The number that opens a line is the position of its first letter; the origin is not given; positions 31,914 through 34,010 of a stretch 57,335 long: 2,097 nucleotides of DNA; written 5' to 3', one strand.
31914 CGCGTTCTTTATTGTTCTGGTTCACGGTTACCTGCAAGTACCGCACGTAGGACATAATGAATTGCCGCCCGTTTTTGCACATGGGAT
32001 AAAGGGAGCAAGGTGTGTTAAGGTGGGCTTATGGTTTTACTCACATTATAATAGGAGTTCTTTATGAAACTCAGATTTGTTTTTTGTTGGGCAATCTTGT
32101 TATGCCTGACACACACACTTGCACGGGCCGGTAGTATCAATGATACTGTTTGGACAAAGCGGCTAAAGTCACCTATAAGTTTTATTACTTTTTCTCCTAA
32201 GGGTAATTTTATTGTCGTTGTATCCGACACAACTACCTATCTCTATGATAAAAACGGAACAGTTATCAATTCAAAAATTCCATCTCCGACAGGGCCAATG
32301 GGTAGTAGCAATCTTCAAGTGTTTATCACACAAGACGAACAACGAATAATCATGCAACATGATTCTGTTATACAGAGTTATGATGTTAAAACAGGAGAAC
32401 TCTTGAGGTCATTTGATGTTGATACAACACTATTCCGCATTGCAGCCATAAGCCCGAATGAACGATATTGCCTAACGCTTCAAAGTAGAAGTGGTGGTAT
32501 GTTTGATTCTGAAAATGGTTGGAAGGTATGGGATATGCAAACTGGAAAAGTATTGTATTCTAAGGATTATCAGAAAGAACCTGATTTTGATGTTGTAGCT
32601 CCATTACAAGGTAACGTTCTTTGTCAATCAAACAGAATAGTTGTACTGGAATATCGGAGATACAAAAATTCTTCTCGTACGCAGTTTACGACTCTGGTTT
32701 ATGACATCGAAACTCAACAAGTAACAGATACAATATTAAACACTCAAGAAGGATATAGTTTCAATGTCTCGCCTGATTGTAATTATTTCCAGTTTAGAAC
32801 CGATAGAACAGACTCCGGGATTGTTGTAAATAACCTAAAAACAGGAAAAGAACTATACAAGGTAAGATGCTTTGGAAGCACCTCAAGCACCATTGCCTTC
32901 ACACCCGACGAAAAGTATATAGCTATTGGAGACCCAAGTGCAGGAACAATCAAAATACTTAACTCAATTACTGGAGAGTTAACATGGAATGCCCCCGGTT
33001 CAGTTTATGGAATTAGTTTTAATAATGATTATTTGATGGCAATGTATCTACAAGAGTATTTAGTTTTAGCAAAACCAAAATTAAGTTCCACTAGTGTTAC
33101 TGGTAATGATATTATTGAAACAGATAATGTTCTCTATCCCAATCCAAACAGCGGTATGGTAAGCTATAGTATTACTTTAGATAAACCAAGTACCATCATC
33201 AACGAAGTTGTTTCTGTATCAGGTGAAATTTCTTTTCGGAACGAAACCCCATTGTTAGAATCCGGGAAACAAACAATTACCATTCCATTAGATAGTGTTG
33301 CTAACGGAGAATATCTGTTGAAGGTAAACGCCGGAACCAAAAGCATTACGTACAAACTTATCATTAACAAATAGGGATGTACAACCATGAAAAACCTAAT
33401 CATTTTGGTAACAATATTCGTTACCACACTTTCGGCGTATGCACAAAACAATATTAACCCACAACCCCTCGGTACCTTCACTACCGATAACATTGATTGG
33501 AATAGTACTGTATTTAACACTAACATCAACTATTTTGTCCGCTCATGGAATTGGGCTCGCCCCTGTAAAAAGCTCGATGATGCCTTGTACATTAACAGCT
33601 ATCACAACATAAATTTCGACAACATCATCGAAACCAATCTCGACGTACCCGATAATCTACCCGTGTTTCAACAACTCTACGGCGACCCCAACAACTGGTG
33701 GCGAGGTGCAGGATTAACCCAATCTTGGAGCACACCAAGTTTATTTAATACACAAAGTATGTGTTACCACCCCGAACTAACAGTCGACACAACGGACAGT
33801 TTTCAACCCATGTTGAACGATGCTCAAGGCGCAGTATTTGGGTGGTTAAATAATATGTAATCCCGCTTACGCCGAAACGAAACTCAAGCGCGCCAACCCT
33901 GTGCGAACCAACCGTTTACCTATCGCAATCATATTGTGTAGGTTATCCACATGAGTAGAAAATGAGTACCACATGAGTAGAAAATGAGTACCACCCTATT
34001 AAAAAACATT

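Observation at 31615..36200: Tandem segmental duplication creating mosaic paralogs of T9SS cargo genes, with a gene-fragment relic and a dispersed repeat at the junction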

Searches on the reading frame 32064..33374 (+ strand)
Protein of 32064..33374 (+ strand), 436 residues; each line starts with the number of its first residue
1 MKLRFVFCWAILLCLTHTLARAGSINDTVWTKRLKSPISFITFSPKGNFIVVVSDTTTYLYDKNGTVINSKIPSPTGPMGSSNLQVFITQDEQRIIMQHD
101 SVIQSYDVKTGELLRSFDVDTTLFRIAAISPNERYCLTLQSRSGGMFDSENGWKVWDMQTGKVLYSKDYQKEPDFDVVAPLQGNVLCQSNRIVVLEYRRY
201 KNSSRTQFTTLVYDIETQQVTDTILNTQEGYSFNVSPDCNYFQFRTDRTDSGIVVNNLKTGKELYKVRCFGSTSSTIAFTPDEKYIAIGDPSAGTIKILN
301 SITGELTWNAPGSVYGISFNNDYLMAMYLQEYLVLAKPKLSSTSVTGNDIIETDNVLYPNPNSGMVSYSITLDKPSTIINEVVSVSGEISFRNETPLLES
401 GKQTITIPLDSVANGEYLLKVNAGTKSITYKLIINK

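Call 5: search_protein_families(library=pfam, proteins=[window:32064-33374:+], max_evalue=0.01)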
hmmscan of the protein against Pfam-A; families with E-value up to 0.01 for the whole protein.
window:32064-33374:+ (436 aa): 12 families
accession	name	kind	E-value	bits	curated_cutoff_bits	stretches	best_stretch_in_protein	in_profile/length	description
PF25174.1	Beta-prop_THOC3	-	5.6e-09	35.8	305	1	97-306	65-247/272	THOC3 beta-propeller domain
PF23414.1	Beta-prop_EML_2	-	7e-08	32.6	90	1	211-290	23-100/266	Echinoderm microtubule-associated protein second beta-propeller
PF13570.13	Beta-prop_ACSF4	-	3.5e-07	30.4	133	0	26-141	165-279/329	Beta-alanine-activating enzyme, beta-propeller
PF18962.6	Por_Secre_tail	-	7.7e-07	29.8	27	1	357-434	1-75/75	Secretion system C-terminal sorting domain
PF25171.1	Beta-prop_WDR36-Utp21_1st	-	3.9e-06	26.9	80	0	251-327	130-208/266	WDR36/Utp21 first beta-propeller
PF12894.13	ANAPC4_WD40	-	6.2e-06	26.8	22.9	0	271-307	38-73/91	Anaphase-promoting complex subunit 4 WD40 domain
PF00400.38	WD40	-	2.9e-05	24.9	27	0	36-62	12-39/39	WD domain, G-beta repeat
PF25175.1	Beta-prop_WDR5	-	4.2e-05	23.4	250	0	42-174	101-224/296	WDR5 beta-propeller domain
PF23393.2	Beta-prop_WDR90_POC16_2nd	-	0.00012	21.8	60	0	244-306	9-70/291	WDR90/POC16, second beta-propeller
PF25173.1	Beta-prop_WDR3_1st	-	0.0023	18.1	154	0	253-308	11-65/184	WDR3 first beta-propeller domain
PF11589.14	DUF3244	-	0.006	17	25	0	399-431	61-93/96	Domain of unknown function (DUF3244)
PF25168.1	Beta-prop_WDR36-Utp21_2nd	-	0.0093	15.7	84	0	90-147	250-307/335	WDR36/Utp21 second beta-propeller domain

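Call 52: find_related_loci(query=A3, collection=metagenome_contigs, flank=10000)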
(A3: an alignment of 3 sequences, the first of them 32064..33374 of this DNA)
Query A3 (436 aa) in metagenome_contigs; peptide patterns used: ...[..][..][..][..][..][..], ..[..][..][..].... (x = any residue, [..] = any of these).
358 stretches matched a pattern; 1 encode a relative of the query (tblastn E <= 1e-3); 1 distinct loci.
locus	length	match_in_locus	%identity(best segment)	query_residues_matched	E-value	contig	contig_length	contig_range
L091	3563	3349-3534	48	1-62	7e-13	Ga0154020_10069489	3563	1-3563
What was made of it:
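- Tried and rejected: The protein-pattern scan gave one locus, L091 (call 52).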

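Call 87: search_protein_families(library=ncbifam, proteins=[window:32064-33374:+], max_evalue=0.01)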
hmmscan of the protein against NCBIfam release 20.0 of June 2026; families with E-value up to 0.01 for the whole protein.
window:32064-33374:+ (436 aa): 2 families
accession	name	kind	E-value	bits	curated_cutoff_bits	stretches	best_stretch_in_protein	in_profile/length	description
TIGR04183.1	Por_Secre_tail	domain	4e-07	29.9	23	1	357-435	1-72/72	T9SS type A sorting domain-containing protein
NF038113.1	T9SSA_dep_M36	equivalog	2.8e-05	22.5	885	1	341-435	779-869/869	T9SS-dependent M36 family metallopeptidase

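Call 91: predict_structure(alignment_id=A7)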
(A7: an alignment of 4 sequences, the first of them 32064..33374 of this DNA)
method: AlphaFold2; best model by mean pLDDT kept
length: 436 residues; sequences in the alignment: 4
mean_pLDDT: 70.2   pTM: 0.65
mean pLDDT of the five models: 70.2, 68.9, 68.0, 66.4, 62.8
residues with pLDDT >= 90: 12; 70-90: 248; 50-70: 124; < 50: 52
segments of 3 or more residues with pLDDT < 50: 15-36, 80-82, 143-149, 182-184, 343-354, 360-362
pLDDT, mean of each block of 10 residues (from residue 1): 66 52 31 46 82 78 71 72 70 86 88 85 73 77 44 80 77 61 55 66 62 71 61 72 67 77 77 66 84 79 82 73 75 68 42 52 64 83 83 85 78 80 78 67
secondary structure, 60 per line:
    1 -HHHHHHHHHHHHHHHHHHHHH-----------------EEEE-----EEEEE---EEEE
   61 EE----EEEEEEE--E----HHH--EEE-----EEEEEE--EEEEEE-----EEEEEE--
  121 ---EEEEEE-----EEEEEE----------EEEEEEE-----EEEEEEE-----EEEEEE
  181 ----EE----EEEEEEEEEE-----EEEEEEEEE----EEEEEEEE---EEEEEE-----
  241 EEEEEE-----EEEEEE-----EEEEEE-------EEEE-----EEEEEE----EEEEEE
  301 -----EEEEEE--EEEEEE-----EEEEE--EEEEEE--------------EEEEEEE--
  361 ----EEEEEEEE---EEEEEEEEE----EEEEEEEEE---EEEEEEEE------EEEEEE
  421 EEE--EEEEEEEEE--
elements in order: H2-22 E40-43 E49-53 E57-62 E67-73 E86-88 E94-99 E102-107 E113-118 E124-129 E135-140 E151-157 E163-169 E175-180 E191-200 E206-214 E219-226 E230-235 E241-246 E252-257 E263-268 E276-279 E285-290 E295-300 E306-311 E314-319 E325-329 E332-337 E352-358 E365-372 E376-384 E389-397 E401-408 E415-423 E426-434
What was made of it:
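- On T9SS type A cargo protein: The model gives helix 2-22 (call 91).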

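Call 93: fold_search(model_id=the predicted structure, library=pdb)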
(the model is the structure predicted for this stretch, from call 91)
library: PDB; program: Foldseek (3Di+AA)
matches with E <= 10: 1937; with E <= 0.001: 1503
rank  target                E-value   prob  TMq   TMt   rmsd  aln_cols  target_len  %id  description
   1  1l0q_A                3.4e-16  1.00  0.49  0.54  10.7       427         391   14  Tandem YVTN beta-propeller and PKD domains from an archaeal surface layer protein (released 2002-11-06)
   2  5c2v_B                9.9e-14  1.00  0.51  0.62   5.7       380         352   13  Kuenenia stuttgartiensis Hydrazine Synthase (released 2015-10-14)
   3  4u1e_I                2.5e-13  1.00  0.48  0.61   5.5       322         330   13  Crystal structure of the eIF3b-CTD/eIF3i/eIF3g-NTD translation initiation complex (released 2014-09-10)
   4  5yzv_B                2.9e-13  1.00  0.49  0.71   5.5       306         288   16  Biophysical and structural characterization of the thermostable WD40 domain of a prokaryotic protein, Thermomonospora  (released 2018-10-03)
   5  9jwv_A                4.7e-13  1.00  0.49  0.68   6.3       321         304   15  Structure of WDR5 Y191F in complex with WIN motif containing Kif2A (released 2025-05-21)
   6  4cy1_B                5.1e-13  1.00  0.49  0.68   6.3       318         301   15  Crystal structure of the KANSL1-WDR5 complex. (released 2014-05-14)
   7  8g3e_A                5.7e-13  1.00  0.49  0.67   6.7       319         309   15  Crystal structure of human WDR5 in complex with (1M)-N-[(3,5-difluoro[1,1'-biphenyl]-4-yl)methyl]-6-methyl-4-oxo-1-(py (released 2023-06-28)
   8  7f1r_B                5.7e-13  1.00  0.47  0.63   5.4       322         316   14  Cryo-EM structure of the chemokine receptor CCR5 in complex with RANTES and Gi (released 2021-07-14)
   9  2h68_B                6.5e-13  1.00  0.49  0.67   6.3       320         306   15  Histone H3 recognition and presentation by the WDR5 module of the MLL1 complex (released 2006-07-04)
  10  6uif_B                7.6e-13  1.00  0.48  0.68   7.2       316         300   16  Discovery of fragment-inspired heterocyclic benzenesulfonmides as inhibitors of the WDR5-MYC interaction (released 2020-04-15)
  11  8g3e_B                9.2e-13  1.00  0.49  0.66   6.7       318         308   15  Crystal structure of human WDR5 in complex with (1M)-N-[(3,5-difluoro[1,1'-biphenyl]-4-yl)methyl]-6-methyl-4-oxo-1-(py (released 2023-06-28)
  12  6wjq_A                9.6e-13  1.00  0.50  0.69   4.7       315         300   16  Crystal structure of WDR5 in complex with the WIN peptide of PDPK1 (released 2021-01-13)
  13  2co0_A                9.6e-13  1.00  0.49  0.68   5.8       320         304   15  WDR5 and unmodified Histone H3 complex at 2.25 Angstrom (released 2006-07-03)
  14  6pg6_A                9.6e-13  1.00  0.49  0.68   6.7       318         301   15  WDR5delta23 bound to N-(4-(5-(hydroxymethyl)-1H-imidazol-2-yl)butyl)acetamide (released 2019-12-11)
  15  3zwl_D                9.6e-13  1.00  0.46  0.56   6.1       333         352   14  Structure of eukaryotic translation initiation factor eIF3i complex with eIF3b C-terminus (655-700) (released 2011-10-05)
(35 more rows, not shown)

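Call 95: find_encoding_contigs(protein=window:32064-33374:+, flank=10000, max_places=10)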
Protein window:32064-33374:+ (436 aa): no gene with exactly this product is on record in the collection.

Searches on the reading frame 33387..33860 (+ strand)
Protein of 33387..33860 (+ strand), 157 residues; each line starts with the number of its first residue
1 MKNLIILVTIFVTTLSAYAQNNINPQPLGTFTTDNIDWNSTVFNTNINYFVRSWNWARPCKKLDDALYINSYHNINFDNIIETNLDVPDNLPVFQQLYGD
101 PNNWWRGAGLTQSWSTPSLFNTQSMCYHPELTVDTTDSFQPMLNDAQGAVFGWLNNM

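Call 5: search_protein_families(library=pfam, proteins=[window:33387-33860:+], max_evalue=0.01)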
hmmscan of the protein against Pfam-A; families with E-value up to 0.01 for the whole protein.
window:33387-33860:+ (157 aa): 0 families

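Call 42: find_encoding_contigs(protein=window:33387-33860:+, flank=10000, max_places=10)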
Protein window:33387-33860:+ (157 aa): 1 contig read that carries it; 1 place shown.
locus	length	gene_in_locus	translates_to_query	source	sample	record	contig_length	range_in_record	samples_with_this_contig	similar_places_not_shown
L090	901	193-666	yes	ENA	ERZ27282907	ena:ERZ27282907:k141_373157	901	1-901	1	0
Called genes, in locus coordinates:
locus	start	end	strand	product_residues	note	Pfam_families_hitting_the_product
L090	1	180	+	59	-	?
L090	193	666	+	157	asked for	-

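Call 87: search_protein_families(library=ncbifam, proteins=[window:33387-33860:+], max_evalue=0.01)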
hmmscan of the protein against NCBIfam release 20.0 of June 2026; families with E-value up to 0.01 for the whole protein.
window:33387-33860:+ (157 aa): 0 families
